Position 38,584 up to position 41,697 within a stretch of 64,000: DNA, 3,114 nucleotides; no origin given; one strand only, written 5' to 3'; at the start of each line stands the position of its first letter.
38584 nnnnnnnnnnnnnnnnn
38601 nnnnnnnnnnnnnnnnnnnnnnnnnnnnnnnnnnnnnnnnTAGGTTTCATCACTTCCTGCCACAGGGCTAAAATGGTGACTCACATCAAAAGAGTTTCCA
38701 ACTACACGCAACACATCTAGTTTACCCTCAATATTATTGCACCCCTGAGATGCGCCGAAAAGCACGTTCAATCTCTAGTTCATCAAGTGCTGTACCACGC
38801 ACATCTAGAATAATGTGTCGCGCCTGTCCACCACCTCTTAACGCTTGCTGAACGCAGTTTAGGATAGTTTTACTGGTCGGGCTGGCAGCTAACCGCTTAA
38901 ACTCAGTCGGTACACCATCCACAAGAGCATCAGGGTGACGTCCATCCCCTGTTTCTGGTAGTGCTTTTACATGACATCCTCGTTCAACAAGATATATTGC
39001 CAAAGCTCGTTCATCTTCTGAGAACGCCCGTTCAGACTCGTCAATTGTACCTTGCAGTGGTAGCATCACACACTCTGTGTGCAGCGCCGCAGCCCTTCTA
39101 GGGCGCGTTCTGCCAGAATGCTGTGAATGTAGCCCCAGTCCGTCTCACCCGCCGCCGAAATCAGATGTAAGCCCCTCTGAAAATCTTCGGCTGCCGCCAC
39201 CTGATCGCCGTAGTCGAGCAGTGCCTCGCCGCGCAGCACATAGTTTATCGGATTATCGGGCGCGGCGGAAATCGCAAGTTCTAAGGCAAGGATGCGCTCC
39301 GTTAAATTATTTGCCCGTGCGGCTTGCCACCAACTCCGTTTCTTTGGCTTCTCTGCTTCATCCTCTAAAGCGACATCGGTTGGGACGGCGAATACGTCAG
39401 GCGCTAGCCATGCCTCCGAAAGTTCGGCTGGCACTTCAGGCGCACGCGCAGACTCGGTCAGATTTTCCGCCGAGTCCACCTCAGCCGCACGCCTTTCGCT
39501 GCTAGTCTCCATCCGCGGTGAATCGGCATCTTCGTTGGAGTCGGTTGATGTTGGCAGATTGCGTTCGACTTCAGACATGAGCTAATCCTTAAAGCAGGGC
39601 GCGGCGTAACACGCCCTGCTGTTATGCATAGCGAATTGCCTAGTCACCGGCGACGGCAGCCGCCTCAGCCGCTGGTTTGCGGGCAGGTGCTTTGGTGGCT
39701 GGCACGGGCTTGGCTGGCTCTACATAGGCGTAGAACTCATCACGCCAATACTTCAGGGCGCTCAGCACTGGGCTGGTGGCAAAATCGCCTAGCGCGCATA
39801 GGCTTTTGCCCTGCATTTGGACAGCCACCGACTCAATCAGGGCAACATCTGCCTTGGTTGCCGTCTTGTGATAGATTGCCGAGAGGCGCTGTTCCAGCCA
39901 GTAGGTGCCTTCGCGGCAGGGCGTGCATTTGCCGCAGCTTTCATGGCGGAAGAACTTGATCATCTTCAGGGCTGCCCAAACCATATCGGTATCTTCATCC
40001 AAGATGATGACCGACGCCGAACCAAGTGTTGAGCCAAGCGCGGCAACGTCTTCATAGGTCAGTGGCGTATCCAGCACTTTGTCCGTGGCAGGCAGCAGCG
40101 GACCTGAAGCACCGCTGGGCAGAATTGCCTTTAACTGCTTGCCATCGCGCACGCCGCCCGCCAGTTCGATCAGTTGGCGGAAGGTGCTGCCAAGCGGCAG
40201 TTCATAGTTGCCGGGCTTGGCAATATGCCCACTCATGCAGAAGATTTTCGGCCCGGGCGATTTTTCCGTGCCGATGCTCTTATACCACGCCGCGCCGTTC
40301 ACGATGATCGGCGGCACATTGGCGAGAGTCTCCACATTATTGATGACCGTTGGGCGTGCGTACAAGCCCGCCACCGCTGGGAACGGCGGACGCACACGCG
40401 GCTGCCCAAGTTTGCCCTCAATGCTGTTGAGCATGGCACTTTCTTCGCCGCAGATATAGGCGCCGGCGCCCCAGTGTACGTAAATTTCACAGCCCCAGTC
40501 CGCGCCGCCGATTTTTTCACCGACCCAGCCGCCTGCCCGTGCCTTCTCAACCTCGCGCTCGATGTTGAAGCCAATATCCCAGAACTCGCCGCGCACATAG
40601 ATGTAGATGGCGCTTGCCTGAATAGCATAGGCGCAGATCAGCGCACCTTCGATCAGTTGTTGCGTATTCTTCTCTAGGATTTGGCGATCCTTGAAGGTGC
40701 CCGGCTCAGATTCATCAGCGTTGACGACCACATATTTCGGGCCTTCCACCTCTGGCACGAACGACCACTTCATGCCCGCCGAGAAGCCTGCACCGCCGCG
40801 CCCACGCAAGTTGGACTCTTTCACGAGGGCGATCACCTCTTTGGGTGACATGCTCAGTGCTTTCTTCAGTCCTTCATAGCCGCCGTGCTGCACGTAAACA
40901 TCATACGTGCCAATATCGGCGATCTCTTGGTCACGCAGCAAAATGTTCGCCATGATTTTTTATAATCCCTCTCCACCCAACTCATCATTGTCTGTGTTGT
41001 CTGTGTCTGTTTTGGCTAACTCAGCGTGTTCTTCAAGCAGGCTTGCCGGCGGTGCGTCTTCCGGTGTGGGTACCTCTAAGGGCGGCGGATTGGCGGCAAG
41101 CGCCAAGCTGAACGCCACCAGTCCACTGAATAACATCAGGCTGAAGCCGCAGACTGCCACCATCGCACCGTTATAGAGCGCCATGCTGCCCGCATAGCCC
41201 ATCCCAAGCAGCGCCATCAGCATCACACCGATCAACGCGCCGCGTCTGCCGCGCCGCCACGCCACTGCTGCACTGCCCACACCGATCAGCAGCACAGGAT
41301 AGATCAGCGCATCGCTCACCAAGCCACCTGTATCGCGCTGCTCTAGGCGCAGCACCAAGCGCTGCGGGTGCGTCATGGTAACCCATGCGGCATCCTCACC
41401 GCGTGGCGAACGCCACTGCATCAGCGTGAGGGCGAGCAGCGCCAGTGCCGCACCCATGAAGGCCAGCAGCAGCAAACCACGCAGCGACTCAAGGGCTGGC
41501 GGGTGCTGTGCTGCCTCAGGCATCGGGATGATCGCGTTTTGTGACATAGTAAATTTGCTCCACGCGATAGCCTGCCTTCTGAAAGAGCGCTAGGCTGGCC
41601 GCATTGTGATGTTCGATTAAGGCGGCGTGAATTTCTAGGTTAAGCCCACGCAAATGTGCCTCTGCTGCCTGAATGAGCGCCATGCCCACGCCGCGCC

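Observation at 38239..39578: Three-gene cassette (acidic/TPR-like, PD-(D/E)xK-like, unknown) wedged between nuoF and nuoG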

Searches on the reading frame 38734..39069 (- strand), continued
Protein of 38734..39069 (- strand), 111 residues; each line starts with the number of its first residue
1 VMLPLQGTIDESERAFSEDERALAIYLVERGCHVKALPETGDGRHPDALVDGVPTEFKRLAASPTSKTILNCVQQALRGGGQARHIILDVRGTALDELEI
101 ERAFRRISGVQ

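Call 34: find_encoding_contigs(protein=P0051, flank=5000, max_places=2)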
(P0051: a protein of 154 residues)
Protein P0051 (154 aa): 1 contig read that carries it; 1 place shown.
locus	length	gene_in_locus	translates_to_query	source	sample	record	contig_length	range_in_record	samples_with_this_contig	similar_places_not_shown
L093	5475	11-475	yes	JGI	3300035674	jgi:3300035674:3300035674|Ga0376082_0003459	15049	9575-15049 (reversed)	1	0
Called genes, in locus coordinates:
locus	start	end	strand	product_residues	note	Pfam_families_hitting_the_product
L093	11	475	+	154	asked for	-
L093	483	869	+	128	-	-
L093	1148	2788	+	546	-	PF13385:Laminin_G_3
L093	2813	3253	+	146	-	PF04255:DUF433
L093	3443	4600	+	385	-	PF13385:Laminin_G_3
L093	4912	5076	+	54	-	-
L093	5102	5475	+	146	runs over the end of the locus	-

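Call 35: find_encoding_contigs(protein=P0083, flank=5000, max_places=2)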
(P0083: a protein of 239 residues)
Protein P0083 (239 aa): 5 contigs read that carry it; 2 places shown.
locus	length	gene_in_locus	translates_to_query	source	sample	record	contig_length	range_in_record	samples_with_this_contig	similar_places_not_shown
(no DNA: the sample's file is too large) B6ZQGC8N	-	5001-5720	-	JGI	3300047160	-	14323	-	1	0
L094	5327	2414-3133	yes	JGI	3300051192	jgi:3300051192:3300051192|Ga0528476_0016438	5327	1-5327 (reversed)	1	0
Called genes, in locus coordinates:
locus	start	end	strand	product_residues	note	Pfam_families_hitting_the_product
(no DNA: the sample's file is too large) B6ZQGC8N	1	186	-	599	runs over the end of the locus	PF02771:Acyl-CoA_dh_N, PF02770:Acyl-CoA_dh_M, PF00441:Acyl-CoA_dh_1, PF22924:ACOX_C_alpha1, PF08028:Acyl-CoA_dh_2, PF21263:Acyl-CoA-dh_C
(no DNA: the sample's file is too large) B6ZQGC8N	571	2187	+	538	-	PF13506:Glyco_transf_21, PF00535:Glycos_transf_2, PF13641:Glyco_tranf_2_3, PF13632:Glyco_trans_2_3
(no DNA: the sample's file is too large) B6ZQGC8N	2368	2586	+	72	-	-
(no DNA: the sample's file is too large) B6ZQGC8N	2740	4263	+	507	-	PF00478:IMPDH, PF00571:CBS, PF01070:FMN_dh, PF03060:NMO (weak)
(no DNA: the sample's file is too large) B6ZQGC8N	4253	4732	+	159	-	PF04892:VanZ-LLP1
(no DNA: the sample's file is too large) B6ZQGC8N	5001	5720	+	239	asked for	PF18451:CdiA_C (faint)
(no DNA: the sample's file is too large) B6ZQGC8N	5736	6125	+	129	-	-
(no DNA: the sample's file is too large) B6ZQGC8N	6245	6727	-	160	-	PF01196:Ribosomal_L17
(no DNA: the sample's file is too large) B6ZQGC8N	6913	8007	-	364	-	PF01193:RNA_pol_L, PF01000:RNA_pol_A_bac, PF03118:RNA_pol_A_CTD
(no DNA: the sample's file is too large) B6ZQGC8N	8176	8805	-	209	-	PF00163:Ribosomal_S4, PF01479:S4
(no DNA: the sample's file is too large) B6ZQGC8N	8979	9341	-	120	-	?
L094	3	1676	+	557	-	?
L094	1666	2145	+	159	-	PF04892:VanZ-LLP1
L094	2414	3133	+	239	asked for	PF18451:CdiA_C (faint)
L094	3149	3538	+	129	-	-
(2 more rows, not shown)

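Call 36: find_encoding_contigs(protein=P0159, flank=5000, max_places=2)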
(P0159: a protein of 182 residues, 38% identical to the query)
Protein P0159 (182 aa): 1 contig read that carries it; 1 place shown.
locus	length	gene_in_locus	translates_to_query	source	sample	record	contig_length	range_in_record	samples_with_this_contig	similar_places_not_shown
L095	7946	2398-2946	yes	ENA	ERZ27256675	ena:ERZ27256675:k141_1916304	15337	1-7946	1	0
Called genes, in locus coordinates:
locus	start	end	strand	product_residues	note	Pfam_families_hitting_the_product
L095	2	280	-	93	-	?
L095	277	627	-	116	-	-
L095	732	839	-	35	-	-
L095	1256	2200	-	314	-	PF13391:HNH_2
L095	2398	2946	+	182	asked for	PF18451:CdiA_C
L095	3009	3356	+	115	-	-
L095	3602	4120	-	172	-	PF05016:ParE_toxin (weak)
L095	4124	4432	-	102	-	-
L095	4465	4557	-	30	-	-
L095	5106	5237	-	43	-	-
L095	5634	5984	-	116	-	PF01381:HTH_3, PF12844:HTH_19 (weak), PF13560:HTH_31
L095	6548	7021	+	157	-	-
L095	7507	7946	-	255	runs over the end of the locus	-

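Call 39: predict_structure(alignment_id=A3)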
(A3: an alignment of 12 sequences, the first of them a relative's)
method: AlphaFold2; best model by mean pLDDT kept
length: 141 residues; sequences in the alignment: 12
mean_pLDDT: 88.1   pTM: 0.82
mean pLDDT of the five models: 88.1, 87.3, 86.5, 85.9, 85.5
residues with pLDDT >= 90: 101; 70-90: 25; 50-70: 9; < 50: 6
segments of 3 or more residues with pLDDT < 50: 137-141
pLDDT, mean of each block of 10 residues (from residue 1): 78 93 95 88 86 94 91 84 92 94 93 91 95 62 47
secondary structure, 60 per line:
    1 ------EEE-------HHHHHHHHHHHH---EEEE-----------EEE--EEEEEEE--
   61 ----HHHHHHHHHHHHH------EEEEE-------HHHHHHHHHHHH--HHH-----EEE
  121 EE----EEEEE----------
elements in order: E7-9 H17-28 E32-35 E47-49 E52-58 H65-77 E84-88 H96-107 E118-122 E127-131
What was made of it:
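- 38734..39066 (-): Toxin gene T, truncated here to 110-111 aa. It encodes a CdiA_C-family PD-(D/E)xK nuclease domain. Putative catalytic residues are E19, D46, E55 and K57. AF2 model pLDDT 88 (call 39).
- On Pfam PF18451 CdiA_C (PD-(D/E)xK polymorphic-toxin C-terminal domain): AF2 pLDDT 88 (call 39).
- The AF2 model has pLDDT 88 and topology β-α-β-β-β-α-β-α-β-β (call 39).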

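Call 43: fold_search(model_id=the predicted structure, library=pdb)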
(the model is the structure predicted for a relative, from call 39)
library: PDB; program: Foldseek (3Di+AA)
matches with E <= 10: 551; with E <= 0.001: 1
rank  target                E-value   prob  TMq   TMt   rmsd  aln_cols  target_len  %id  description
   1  4g6v_A                2.4e-05  1.00  0.66  0.70   4.3       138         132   17  CdiA-CT/CdiI toxin and immunity complex from Burkholderia pseudomallei (released 2012-12-12)
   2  7edb_B                5.2e-02  0.69  0.33  0.17   6.7       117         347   20  EcoT38I restriction endonuclease complexed with DNA (released 2022-03-16)
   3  9ksp_C                1.4e-01  0.20  0.27  0.14  15.9       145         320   17  Cryo-EM structure of CtpA from Helicobacter pylori in an all-resting state (released 2025-12-03)
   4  2bhn_A                2.4e-01  0.30  0.33  0.26   6.5       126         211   16  XPF from Aeropyrum pernix (released 2005-02-23)
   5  2eo0_A                2.6e-01  0.21  0.24  0.25   6.6       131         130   16  Crystal Structure of Holliday Junction Resolvase ST1444 (released 2007-10-02)
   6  9f9k_A                2.8e-01  0.09  0.20  0.17   9.3       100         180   14  Crystal structure of MUS81-EME1 bound by compound 15. (released 2024-07-03)
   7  9ku3_A                4.4e-01  0.21  0.29  0.13  10.3       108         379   19  Cryo-EM structure of CtpA S300A/K325A/Q329A mutant from Helicobacter pylori (released 2025-12-03)
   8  2bhn_B                4.7e-01  0.20  0.33  0.26   6.6       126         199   16  XPF from Aeropyrum pernix (released 2005-02-23)
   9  2yzk_A                4.7e-01  0.14  0.24  0.21   8.1       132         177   14  Crystal structure of orotate phosphoribosyltransferase from Aeropyrum pernix (released 2007-11-06)
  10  8epx_A                5.6e-01  0.33  0.37  0.14   5.0       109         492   12  Type IIS Restriction Endonuclease PaqCI, DNA bound (released 2023-03-22)
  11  8one_A                6.7e-01  0.12  0.25  0.07  10.6       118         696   10  Crystal Structure of full-length Human Lysyl Hydroxylase LH3 - Asp190Ser mutant - Cocrystal with Fe2+, Mn2+, UDP-Gluco (released 2023-07-19)
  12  1vgu_B                6.7e-01  0.08  0.17  0.14   8.6        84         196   11  Crystal structure of 4-diphosphocytidyl-2C-methyl-D-erythritol synthase (released 2003-11-25)
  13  9f99_A                6.7e-01  0.06  0.20  0.17   9.3       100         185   14  Crystal structure of MUS81-EME1 bound by compound 10. (released 2024-06-19)
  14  2bgw_A                7.1e-01  0.10  0.24  0.18   6.6       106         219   14  XPF from Aeropyrum pernix, complex with DNA (released 2005-02-23)
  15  4y7f                  7.5e-01  0.08  0.19  0.12  11.3        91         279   11  Crystal structure of glucosyl-3-phosphoglycerate synthase from Mycobacterium tuberculosis in complex with Mn2+, uridine- (released 2015-07-15)
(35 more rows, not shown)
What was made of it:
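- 38734..39066 (-): Foldseek 4g6v_A E 2.4e-5 (call 43).
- On Pfam PF18451 CdiA_C (PD-(D/E)xK polymorphic-toxin C-terminal domain): Foldseek E 2.4e-5 (call 43).
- Foldseek top hit is 4g6v_A, E 2.4e-5, TM 0.66-0.70 (call 43).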

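Call 63: search_protein_families(library=phrogs, proteins=[P0001], max_evalue=0.1)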
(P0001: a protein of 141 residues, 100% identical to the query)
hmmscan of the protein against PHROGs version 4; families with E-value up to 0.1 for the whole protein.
P0001 (141 aa): 0 families

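Call 70: find_related_loci(query=A7, collection=metagenome_contigs, flank=5000)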
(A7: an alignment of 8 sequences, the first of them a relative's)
Query A7 (141 aa) in metagenome_contigs; peptide patterns used: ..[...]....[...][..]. (x = any residue, [..] = any of these).
412 stretches matched a pattern; 23 encode a relative of the query (tblastn E <= 1e-3); 23 distinct loci.
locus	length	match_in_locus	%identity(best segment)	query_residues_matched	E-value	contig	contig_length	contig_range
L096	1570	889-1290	51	5-132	6e-38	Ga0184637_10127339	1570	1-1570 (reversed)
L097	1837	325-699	50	7-133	5e-36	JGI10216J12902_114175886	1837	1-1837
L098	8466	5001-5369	50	6-129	5e-33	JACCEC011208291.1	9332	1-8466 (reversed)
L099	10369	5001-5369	49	6-129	7e-33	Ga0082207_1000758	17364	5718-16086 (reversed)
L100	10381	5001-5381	47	6-132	4e-31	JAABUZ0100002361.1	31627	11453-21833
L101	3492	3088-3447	43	8-129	7e-30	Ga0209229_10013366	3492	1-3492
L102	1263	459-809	45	8-127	1e-27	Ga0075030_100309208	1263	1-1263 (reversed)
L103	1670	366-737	39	6-132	7e-27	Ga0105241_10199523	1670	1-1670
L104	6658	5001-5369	39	2-130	7e-25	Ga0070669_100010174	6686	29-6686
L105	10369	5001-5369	39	2-130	7e-25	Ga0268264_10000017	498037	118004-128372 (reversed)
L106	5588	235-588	46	15-129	2e-22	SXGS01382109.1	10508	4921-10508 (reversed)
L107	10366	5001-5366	39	6-130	8e-22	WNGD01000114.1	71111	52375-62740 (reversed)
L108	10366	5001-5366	39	6-130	8e-22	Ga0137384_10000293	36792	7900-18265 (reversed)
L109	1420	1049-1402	37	8-128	4e-19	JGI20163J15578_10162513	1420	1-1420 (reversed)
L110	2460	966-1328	34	6-128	2e-16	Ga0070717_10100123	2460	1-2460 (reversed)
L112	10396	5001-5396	34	8-130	1e-15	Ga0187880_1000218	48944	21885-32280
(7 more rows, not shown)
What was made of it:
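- Tried and rejected: An 8-sequence alignment worked (call 70).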

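Call 73: search_protein_families(library=pfam, proteins=[L100:253-2091:+, L100:3518-4267:+, L100:4641-5384:+, L112:4317-5330:+, L107:3306-5372:+, L105:3591-5375:+, L098:3635-4939:+, L098:528-3044:+, L099:4573-4866:+, L099:3941-4513:+], max_evalue=0.001)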
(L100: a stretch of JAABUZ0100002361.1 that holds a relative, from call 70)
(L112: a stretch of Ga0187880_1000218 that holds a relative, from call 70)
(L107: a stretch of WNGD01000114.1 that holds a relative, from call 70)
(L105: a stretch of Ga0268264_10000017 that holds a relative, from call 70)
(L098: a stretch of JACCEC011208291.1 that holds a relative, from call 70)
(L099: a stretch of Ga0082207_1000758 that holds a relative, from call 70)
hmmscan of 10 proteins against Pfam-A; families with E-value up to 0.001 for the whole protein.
L100:253-2091:+ (612 aa): 4 families
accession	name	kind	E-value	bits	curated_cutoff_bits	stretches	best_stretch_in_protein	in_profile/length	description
PF05954.17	Phage_GPD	-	7.9e-84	281.9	30.1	1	31-358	1-304/305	Phage tail baseplate hub (GPD)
PF22178.3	Gp5_trimer_C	-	1.2e-22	80.6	30.9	1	498-579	1-80/112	Bacteriophage T4 gp5 C-terminal trimerisation domain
PF04717.18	Phage_base_V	-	6.8e-18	65.2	23.8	1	417-481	11-75/75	Type VI secretion system/phage-baseplate injector OB domain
PF10106.14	DUF2345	-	3.4e-05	24.2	30.7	1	557-606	86-135/151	Uncharacterized protein conserved in bacteria (DUF2345)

L100:3518-4267:+ (249 aa): 1 family
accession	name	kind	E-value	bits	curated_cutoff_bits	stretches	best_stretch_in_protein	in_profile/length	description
PF15579.11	Imm52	-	0.00023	21.3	25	0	151-220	129-201/233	Immunity protein 52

L100:4641-5384:+ (247 aa): 1 family
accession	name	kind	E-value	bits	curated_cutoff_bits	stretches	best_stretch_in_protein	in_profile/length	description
PF18451.7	CdiA_C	-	1.1e-10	42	26.6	1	160-237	1-75/81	Contact-dependent growth inhibition CdiA C-terminal domain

L112:4317-5330:+ (337 aa): 1 family
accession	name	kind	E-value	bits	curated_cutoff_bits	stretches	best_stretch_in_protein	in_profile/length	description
PF25547.1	WXG100_2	-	4.3e-09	37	27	1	29-141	24-133/150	WXG100 like domain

L107:3306-5372:+ (688 aa): 2 families
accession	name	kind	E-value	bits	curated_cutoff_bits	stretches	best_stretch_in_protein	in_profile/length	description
PF13367.11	PrsW-protease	-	5.9e-13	49.2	23.5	1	31-130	4-100/196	PrsW family intramembrane metalloprotease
PF18451.7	CdiA_C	-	9.6e-12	45.4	26.6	1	605-680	1-76/81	Contact-dependent growth inhibition CdiA C-terminal domain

L105:3591-5375:+ (594 aa): 2 families
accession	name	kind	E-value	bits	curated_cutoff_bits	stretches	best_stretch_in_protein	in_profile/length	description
PF18451.7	CdiA_C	-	1.4e-13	51.3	26.6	1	511-586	1-76/81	Contact-dependent growth inhibition CdiA C-terminal domain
PF25547.1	WXG100_2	-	6.3e-07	29.9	27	1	286-415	20-143/150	WXG100 like domain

L098:3635-4939:+ (434 aa): 1 family
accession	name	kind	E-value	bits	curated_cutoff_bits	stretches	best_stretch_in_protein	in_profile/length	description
PF07889.17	DUF1664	-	9.2e-05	22.9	34.6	1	106-203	12-109/124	Protein of unknown function (DUF1664)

L098:528-3044:+ (838 aa): 2 families
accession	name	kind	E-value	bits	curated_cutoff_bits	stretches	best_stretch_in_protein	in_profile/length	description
PF00350.29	Dynamin_N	-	1.5e-16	61.4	27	1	68-253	1-167/168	Dynamin family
PF01926.29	MMR_HSR1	-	4e-06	27.4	21.9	0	67-91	1-24/113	50S ribosome-binding GTPase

L099:4573-4866:+ (97 aa): 0 families

L099:3941-4513:+ (190 aa): 0 families

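Call 78: find_related_loci(query=A7, collection=viral_contigs, flank=5000)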
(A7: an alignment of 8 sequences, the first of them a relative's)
Query A7 (141 aa) in viral_contigs; peptide patterns used: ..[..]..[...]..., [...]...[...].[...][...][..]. (x = any residue, [..] = any of these).
116 stretches matched a pattern; 1 encode a relative of the query (tblastn E <= 1e-3); 1 distinct loci.
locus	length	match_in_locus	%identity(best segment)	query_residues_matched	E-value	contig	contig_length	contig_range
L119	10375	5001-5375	36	6-128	5e-20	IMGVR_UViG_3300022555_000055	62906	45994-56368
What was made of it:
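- Only one relative was found among 2.9 million viral contigs, which says nothing either way (call 78).
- Tried and rejected: One distant relative only (call 78), so a phage vector is not indicated.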

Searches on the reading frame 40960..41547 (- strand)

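Call 3: search_protein_families(library=pfam, proteins=[window:40960-41547:-], max_evalue=1)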
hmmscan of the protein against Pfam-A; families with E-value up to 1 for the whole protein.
window:40960-41547:- (195 aa): 3 families
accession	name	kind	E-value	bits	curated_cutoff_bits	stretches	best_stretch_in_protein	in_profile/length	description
PF19953.4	EACC1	-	0.021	15.2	23.6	1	31-70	52-90/107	Effector Associated Constant Component 1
PF07589.16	PEP-CTERM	-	0.12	13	20.7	1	83-101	8-23/24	PEP-CTERM motif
PF24709.1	DUF7670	-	0.23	12.2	29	1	83-141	49-102/118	Domain of unknown function (DUF7670)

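Call 4: search_protein_families(library=ncbifam, proteins=[window:40960-41547:-], max_evalue=1)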
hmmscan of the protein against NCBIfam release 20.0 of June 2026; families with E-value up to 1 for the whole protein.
window:40960-41547:- (195 aa): 2 families
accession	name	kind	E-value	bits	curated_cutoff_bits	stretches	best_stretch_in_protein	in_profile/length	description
NF058603.1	SCO2097_fam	equivalog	0.027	14.8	110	1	99-151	41-88/129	SCO2097 family morphological protein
NF041635.1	STM3941_fam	subfamily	0.39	10.6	40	0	103-148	7-52/157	STM3941 family protein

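Call 7: search_protein_families(library=padloc, proteins=[window:40960-41547:-], max_evalue=1)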
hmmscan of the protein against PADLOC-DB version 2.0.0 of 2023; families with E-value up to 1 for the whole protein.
window:40960-41547:- (195 aa): 0 families

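Call 63: search_protein_families(library=phrogs, proteins=[window:40960-41547:-], max_evalue=0.1)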
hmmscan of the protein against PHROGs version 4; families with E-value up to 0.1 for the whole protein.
window:40960-41547:- (195 aa): 0 families
